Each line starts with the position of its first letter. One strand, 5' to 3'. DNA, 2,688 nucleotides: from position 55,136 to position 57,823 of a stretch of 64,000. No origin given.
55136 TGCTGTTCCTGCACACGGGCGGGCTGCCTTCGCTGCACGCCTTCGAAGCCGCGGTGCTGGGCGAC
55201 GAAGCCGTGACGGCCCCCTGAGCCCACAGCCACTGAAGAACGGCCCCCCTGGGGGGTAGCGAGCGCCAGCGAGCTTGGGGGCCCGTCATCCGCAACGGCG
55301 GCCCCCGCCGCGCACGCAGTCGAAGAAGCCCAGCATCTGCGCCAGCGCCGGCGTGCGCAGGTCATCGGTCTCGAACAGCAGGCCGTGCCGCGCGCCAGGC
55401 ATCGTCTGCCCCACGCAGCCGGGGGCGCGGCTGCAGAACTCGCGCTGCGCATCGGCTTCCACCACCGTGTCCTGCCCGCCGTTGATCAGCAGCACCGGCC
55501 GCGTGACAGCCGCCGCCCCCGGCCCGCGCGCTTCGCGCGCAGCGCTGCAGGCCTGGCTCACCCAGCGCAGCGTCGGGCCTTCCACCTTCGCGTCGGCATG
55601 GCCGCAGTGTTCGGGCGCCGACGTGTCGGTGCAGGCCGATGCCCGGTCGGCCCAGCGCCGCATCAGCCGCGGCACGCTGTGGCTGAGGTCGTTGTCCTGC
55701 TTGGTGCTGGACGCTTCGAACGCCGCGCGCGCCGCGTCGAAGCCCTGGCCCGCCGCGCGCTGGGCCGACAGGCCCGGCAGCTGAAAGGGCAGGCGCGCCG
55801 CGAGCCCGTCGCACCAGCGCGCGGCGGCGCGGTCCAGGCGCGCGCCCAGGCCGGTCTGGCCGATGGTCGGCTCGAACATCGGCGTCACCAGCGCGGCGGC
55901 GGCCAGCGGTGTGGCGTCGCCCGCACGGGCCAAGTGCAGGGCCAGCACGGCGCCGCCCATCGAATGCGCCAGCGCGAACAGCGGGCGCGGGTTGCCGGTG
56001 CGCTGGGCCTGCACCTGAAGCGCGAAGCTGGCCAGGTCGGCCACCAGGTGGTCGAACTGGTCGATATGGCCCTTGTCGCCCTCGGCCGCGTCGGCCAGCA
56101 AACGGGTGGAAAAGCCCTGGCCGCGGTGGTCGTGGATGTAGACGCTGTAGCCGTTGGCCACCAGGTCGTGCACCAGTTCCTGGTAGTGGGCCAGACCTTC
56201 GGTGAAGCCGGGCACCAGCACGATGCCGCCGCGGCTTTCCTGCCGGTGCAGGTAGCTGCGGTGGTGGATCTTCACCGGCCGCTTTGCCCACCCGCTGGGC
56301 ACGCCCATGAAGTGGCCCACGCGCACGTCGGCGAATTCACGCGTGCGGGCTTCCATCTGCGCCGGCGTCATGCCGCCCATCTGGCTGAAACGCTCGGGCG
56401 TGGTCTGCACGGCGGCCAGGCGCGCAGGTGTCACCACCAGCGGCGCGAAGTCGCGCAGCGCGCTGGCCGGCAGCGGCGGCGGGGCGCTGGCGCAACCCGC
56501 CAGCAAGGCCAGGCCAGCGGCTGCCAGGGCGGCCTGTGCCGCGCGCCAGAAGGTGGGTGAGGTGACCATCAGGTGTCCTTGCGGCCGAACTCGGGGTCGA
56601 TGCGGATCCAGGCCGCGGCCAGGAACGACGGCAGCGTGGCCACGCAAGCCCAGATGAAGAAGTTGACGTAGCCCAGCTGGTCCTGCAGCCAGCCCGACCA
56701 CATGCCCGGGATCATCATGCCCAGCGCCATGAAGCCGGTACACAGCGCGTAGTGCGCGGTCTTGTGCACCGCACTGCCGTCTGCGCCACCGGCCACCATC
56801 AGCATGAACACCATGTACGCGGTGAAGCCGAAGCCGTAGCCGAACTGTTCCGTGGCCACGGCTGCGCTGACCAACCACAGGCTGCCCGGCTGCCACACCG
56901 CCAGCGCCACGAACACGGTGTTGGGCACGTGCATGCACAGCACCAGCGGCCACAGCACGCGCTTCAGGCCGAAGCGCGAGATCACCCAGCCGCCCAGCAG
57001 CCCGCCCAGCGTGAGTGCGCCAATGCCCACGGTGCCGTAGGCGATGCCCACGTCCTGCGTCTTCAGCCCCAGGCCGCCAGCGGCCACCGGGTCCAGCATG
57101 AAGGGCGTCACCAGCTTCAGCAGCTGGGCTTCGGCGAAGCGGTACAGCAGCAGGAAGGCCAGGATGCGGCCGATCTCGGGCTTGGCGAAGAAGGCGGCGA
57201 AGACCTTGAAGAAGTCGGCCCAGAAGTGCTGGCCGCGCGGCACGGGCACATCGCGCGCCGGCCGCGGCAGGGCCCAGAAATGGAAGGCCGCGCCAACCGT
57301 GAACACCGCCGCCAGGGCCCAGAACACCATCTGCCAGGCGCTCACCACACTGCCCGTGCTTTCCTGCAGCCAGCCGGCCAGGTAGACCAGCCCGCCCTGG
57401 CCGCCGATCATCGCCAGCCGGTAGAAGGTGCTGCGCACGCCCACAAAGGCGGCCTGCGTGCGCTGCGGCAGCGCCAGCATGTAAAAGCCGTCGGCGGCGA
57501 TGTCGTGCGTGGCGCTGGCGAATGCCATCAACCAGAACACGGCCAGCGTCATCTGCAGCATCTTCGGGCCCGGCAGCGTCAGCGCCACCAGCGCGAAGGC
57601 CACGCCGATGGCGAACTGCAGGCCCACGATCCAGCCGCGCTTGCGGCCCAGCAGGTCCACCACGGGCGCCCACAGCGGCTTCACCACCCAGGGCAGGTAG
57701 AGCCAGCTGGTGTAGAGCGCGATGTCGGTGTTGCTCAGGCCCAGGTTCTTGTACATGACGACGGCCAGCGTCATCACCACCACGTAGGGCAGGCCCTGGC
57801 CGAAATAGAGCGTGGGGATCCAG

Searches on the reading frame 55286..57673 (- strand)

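Call 49: search_protein_families(library=pfam, proteins=[window:55286-57673:-], max_evalue=0.001)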
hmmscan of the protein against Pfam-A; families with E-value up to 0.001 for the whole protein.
window:55286-57673:- (795 aa): 3 families
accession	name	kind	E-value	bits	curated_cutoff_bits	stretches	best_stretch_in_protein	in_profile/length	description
PF12146.15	Hydrolase_4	-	6.5e-39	134.1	27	1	479-770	2-239/239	Serine aminopeptidase, S33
PF00561.26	Abhydrolase_1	-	4.4e-14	53.2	25.8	1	484-768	3-243/245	alpha/beta hydrolase fold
PF12697.13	Abhydrolase_6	-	1.1e-13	52.8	26.3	1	484-768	1-208/217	Alpha/beta hydrolase family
